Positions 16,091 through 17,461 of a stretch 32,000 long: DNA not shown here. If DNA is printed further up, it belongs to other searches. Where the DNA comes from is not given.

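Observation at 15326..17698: Prophage-end AT-rich cargo: Cys-rich SIR2-like protein with an unknown divergent partner, a candidate undescribed anti-phage module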

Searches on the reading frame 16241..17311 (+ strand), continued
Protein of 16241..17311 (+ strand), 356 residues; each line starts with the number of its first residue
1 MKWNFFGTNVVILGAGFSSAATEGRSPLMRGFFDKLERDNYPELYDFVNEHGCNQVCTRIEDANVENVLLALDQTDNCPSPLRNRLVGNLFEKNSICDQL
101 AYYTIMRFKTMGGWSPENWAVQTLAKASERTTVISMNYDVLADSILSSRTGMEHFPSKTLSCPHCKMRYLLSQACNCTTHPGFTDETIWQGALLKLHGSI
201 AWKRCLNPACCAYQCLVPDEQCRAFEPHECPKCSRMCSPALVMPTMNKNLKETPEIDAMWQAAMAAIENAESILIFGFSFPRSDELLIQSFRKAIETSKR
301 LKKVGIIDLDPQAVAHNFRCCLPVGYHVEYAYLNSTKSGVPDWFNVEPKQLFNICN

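Call 67: search_solved_structures(query=A2, max_evalue=10, show_alignments=5)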
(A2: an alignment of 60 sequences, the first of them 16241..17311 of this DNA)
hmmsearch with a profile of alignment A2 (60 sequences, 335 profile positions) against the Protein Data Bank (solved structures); distinct sequences matched with E-value up to 10: 35.
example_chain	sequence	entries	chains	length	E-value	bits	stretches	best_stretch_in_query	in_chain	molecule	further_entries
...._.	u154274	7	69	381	1.7e-09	40.3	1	40-194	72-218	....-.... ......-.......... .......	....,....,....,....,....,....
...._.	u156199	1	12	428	1.4e-07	34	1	35-194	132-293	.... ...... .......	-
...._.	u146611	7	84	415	5.8e-07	31.9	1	6-194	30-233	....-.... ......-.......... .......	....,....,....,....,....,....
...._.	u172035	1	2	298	0.0022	20.1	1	4-155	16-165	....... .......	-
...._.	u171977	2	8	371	0.0045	19.1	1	4-154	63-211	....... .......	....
9gmk_K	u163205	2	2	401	0.0071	18.5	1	187-275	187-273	NAD-dependent protein deacetylase sirtuin-7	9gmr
1m2h_A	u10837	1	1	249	0.023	16.8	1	157-236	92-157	Silent Information Regulator 2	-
1m2n_A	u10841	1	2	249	0.028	16.5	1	153-273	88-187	Silent Information Regulator 2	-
1t3j_A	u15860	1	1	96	0.03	16.4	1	20-98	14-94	mitofusin 1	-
1m2j_A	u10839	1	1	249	0.04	16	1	157-236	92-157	Silent Information Regulator 2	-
4twi_A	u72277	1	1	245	0.05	15.7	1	157-236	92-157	NAD-dependent protein deacylase 1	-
1m2g_A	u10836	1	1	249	0.051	15.7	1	157-236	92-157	Silent Information Regulator 2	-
1m2k_A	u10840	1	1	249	0.057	15.5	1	157-237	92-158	Silent Information Regulator 2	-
1ici_A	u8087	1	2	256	0.066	15.3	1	158-236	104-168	TRANSCRIPTIONAL REGULATORY PROTEIN, SIR2 FAMILY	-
1n5g_A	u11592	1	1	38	0.095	14.8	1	193-230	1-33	38-mer of DNA polymerase alpha catalytic subunit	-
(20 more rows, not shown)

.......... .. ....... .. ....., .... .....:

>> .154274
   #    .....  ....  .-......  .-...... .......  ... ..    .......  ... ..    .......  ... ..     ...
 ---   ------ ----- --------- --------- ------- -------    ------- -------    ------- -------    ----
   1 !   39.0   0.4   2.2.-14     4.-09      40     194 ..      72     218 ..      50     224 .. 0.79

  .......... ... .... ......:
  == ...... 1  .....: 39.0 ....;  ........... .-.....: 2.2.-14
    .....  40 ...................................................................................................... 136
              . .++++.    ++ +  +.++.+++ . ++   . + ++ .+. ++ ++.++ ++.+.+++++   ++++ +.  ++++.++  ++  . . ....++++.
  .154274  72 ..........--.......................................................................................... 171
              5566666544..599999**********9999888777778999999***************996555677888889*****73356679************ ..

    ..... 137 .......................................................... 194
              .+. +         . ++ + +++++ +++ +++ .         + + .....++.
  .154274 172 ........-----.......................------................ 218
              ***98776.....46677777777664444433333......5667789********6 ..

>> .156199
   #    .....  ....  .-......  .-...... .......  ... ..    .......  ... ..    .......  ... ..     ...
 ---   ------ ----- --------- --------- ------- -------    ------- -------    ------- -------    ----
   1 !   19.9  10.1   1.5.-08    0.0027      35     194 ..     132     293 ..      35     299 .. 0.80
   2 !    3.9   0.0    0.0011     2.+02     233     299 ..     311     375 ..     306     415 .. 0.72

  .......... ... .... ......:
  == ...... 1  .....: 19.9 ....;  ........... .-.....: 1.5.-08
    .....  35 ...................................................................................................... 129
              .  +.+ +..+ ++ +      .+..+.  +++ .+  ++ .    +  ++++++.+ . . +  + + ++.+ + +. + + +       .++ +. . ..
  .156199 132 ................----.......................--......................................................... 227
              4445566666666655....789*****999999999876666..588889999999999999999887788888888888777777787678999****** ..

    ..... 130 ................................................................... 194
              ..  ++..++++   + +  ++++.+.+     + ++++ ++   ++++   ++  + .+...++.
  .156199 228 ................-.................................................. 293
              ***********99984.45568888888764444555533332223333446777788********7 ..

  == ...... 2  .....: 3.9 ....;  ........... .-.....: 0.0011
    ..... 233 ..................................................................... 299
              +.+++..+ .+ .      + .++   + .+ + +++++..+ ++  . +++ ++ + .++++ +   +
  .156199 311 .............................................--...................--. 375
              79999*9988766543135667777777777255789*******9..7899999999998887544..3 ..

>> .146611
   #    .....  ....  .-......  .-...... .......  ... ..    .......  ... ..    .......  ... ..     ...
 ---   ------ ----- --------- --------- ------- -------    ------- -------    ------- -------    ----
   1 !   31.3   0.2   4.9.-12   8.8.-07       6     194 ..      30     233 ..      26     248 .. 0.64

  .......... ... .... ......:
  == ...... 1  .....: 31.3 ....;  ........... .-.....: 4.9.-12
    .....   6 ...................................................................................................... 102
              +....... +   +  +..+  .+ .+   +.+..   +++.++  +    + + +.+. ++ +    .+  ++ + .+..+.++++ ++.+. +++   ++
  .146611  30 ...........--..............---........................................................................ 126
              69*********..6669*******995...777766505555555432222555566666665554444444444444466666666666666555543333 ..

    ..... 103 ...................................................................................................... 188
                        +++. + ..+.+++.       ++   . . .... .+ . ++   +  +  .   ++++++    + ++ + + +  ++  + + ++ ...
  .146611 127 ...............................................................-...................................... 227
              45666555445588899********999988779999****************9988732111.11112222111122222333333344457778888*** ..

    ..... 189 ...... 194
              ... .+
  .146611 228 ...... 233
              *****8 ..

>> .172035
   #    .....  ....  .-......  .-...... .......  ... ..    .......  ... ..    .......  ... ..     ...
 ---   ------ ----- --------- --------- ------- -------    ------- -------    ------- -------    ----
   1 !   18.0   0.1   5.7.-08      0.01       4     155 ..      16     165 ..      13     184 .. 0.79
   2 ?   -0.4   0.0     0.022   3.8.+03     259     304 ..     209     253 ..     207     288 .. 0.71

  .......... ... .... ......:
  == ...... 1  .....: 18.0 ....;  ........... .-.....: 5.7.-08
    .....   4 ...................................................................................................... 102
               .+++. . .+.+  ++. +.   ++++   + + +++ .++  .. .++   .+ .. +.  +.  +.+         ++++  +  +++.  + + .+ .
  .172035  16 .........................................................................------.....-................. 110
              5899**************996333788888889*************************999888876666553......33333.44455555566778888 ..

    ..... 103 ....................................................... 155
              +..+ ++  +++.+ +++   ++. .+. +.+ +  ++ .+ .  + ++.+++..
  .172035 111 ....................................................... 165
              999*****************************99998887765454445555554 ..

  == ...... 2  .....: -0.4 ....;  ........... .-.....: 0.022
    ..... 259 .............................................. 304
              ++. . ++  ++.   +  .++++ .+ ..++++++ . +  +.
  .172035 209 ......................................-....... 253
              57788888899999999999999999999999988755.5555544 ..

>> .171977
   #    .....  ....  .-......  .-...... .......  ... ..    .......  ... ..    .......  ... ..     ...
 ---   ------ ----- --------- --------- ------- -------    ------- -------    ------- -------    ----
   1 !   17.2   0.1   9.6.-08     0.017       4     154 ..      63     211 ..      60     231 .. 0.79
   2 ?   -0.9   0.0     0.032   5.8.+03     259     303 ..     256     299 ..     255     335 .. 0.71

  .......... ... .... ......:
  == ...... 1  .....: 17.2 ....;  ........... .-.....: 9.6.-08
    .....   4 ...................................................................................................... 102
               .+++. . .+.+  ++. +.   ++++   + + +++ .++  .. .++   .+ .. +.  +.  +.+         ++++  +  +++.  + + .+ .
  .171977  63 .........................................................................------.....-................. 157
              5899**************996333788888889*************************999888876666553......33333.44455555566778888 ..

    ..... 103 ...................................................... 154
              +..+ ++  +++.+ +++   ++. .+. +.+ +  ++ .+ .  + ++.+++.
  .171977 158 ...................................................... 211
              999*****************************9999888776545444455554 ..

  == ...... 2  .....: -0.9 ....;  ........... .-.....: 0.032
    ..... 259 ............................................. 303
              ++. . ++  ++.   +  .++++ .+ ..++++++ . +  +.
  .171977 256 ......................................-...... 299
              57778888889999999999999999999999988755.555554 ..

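Call 71: search_protein_families(library=pfam, alignment_id=A3, max_evalue=0.00001)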
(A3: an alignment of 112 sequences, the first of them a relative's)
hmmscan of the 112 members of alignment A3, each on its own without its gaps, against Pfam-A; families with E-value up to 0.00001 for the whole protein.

A. member 1, L010:712-4338:- (1209 aa): 7 families
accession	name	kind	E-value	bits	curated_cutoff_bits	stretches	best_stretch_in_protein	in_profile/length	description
PF00271.37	Helicase_C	-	1.3e-24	87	23.5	1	536-652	2-110/110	Helicase conserved C-terminal domain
PF13020.12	NOV_C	-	1e-15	58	22.1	1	1074-1174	1-89/91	Protein NO VEIN, C-terminal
PF01381.28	HTH_3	-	1.1e-12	48.2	23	1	31-69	1-39/55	Helix-turn-helix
PF00176.29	SNF2-rel_dom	-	7.3e-11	42.1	24.9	1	156-269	20-139/290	SNF2-related domain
PF13560.12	HTH_31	-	4.2e-09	37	27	1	30-79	5-55/64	Helix-turn-helix domain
PF04851.21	ResIII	-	1.2e-07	32.3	22.5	1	134-316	2-163/164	Type III restriction enzyme, res subunit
PF00270.35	DEAD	-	3.1e-07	30.7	26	1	153-316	15-161/167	DEAD/DEAH box helicase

B. families by the number of members that match (of 112 scanned): 96 families (the first 25 are shown)
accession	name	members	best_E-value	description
PF01381.28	HTH_3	4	1.1e-12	Helix-turn-helix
PF13560.12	HTH_31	4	1.7e-12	Helix-turn-helix domain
PF00005.33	ABC_tran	3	7.7e-35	ABC transporter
PF15731.11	MqsA_antitoxin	3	1.9e-12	Antitoxin component of bacterial toxin-antitoxin system, MqsA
PF07693.20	KAP_NTPase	2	1.7e-51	KAP family P-loop domain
PF00664.28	ABC_membrane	2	1.3e-41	ABC transporter transmembrane region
PF00118.29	Cpn60_TCP1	2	2.2e-33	TCP-1/cpn60 chaperonin family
PF00441.29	Acyl-CoA_dh_1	2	6.3e-26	Acyl-CoA dehydrogenase, C-terminal domain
PF01934.22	HepT-like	2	3.5e-25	Ribonuclease HepT-like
PF00072.30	Response_reg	2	2.8e-24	Response regulator receiver domain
PF04055.27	Radical_SAM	2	1.4e-14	Radical SAM superfamily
PF02770.24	Acyl-CoA_dh_M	2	1.3e-13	Acyl-CoA dehydrogenase, middle domain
PF12844.13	HTH_19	2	2.6e-09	Helix-turn-helix domain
PF00270.35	DEAD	2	9.7e-09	DEAD/DEAH box helicase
PF07589.16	PEP-CTERM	2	6.5e-07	PEP-CTERM motif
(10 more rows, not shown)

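Call 72: search_protein_families(library=padloc, alignment_id=A3, max_evalue=0.00001)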
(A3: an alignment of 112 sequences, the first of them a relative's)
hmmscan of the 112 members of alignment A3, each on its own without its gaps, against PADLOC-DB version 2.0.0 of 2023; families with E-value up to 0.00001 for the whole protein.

A. member 1, L010:712-4338:- (1209 aa): 48 families (the best 25 are shown)
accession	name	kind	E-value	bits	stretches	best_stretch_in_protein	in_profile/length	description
PDLC00659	HmaA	-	1.3e-150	501.5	1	85-1180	54-1147/1176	SNF2 helicase / DEAD-box helicase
PDLC02620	DrmD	-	8.1e-99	329.9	1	134-753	98-683/1060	DrmD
PDLC02621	DrmD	-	2.1e-89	299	1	149-983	134-948/1040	DrmD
PDLC02500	BrxHI|BrxHII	-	1.5e-87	293.1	1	131-716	86-642/933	BrxHI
PDLC02504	BrxHI|BrxHII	-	1.7e-76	256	1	138-698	112-625/971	BrxHII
PDLC02572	DrmA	-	2.8e-62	209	1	150-786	132-744/1043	DrmA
PDLC02632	DrmD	-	2.6e-54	182.8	1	152-665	139-638/662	DrmD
PDLC02623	DrmD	-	3.5e-52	175.4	2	389-706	414-678/1040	DrmD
PDLC02634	DrmD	-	1.1e-50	170.3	1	132-695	88-624/900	DrmD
PDLC02633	DrmD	-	1.3e-49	166.9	1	148-665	137-642/839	DrmD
PDLC02619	DrmD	-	1e-42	144.3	2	608-745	490-630/872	DrmD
PDLC02624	DrmD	-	4.7e-35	119.2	1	175-707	3-529/652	DrmD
PDLC02840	DpdE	-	1.6e-33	114.1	2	511-673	520-675/1091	DpdE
PDLC02843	DpdE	-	8.4e-32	108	2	132-344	155-325/1091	DpdE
PDLC02193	PLD_Helicase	-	1.4e-29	100.9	1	517-689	651-835/905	-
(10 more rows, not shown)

B. families by the number of members that match (of 112 scanned): 144 families (the first 25 are shown)
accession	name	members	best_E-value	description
PDLC04135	mad3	3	1.1e-27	mads_3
PDLC04134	mad2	3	9e-18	mads_2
PDLC02926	HTH_VI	3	5.7e-11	-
PDLC04140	mad8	3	3.1e-08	mads_8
PDLC03951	RmrA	3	4.3e-07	-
PDLC02489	BrxC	2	2.9e-231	BrxC-PglY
PDLC02210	QatA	2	9.4e-114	-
PDLC02209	QatA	2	1.3e-107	-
PDLC03966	TmtA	2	8.4e-37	-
PDLC02361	PifA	2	1.3e-26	PifA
PDLC03964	TmtA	2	1.2e-24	-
PDLC03965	TmtA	2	2.3e-21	-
PDLC04959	PDC-S20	2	4e-21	-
PDLC03969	TmtA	2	1.7e-16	-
PDLC04958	PDC-S20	2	9.2e-15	-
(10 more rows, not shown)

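Call 80: search_protein_families(library=ncbifam, alignment_id=A2, max_evalue=0.001)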
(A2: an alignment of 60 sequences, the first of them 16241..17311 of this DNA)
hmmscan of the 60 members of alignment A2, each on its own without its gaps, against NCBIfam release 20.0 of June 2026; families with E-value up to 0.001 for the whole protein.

A. member 1, window:16241-17311:+ (356 aa): 2 families
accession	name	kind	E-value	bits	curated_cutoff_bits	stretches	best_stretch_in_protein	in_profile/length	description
NF001753.0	PRK00481.1-3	subfamily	0.00043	19.3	243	0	193-279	113-194/252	NAD-dependent protein deacylase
NF001754.0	PRK00481.1-4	equivalog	0.00094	18.3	252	0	101-172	67-140/244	NAD-dependent protein deacylase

B. families by the number of members that match (of 60 scanned): 4 families
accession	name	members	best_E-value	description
NF042942.1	SIR2_antiphage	5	2e-06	SIR2 family anti-phage-associated protein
NF001753.0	PRK00481.1-3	5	4.2e-05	NAD-dependent protein deacylase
NF001752.0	PRK00481.1-1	4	3.5e-05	NAD-dependent protein deacylase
NF001754.0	PRK00481.1-4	1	0.00094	NAD-dependent protein deacylase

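Call 85: find_encoding_contigs(protein=P0002, flank=7000, max_places=1)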
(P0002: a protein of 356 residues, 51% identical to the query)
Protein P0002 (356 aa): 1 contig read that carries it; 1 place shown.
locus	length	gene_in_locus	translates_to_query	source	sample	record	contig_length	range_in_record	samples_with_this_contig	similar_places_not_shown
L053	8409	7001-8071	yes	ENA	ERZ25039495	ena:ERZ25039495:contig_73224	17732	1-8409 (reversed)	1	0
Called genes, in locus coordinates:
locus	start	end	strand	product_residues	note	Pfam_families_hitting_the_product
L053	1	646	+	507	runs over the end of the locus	PF12161:HsdM_N, PF02384:N6_Mtase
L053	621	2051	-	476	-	-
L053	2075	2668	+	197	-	-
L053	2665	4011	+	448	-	PF01420:Methylase_S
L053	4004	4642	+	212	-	PF04313:HSDR_N (weak)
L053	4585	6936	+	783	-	PF04851:ResIII, PF00270:DEAD, PF18766:SWI2_SNF2, PF22679:T1R_D3-like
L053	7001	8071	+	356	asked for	-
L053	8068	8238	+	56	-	-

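Call 86: find_encoding_contigs(protein=P0034, flank=7000, max_places=1)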
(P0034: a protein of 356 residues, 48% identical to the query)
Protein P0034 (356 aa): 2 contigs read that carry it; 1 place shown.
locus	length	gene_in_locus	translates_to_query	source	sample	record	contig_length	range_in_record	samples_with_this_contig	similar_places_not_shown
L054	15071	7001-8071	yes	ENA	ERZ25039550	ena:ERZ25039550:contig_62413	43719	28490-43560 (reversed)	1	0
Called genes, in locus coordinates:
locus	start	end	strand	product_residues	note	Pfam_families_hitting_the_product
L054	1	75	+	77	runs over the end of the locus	?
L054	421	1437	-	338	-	PF00092:VWA, PF13519:VWA_2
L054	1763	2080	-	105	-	PF13384:HTH_23 (faint), PF00196:GerE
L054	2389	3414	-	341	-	-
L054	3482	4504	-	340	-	PF08843:AbiEii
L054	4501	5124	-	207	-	PF19570:DUF6088, PF13338:AbiEi_4 (faint)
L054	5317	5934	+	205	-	-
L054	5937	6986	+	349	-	PF01381:HTH_3 (faint), PF13560:HTH_31 (faint), PF06114:Peptidase_M78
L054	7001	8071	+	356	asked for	-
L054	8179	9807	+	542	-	PF24391:HD-CE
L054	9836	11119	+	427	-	-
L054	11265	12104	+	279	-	-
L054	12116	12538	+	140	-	PF12770:CHAT (weak)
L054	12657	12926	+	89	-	-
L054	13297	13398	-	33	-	-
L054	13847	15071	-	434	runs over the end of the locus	-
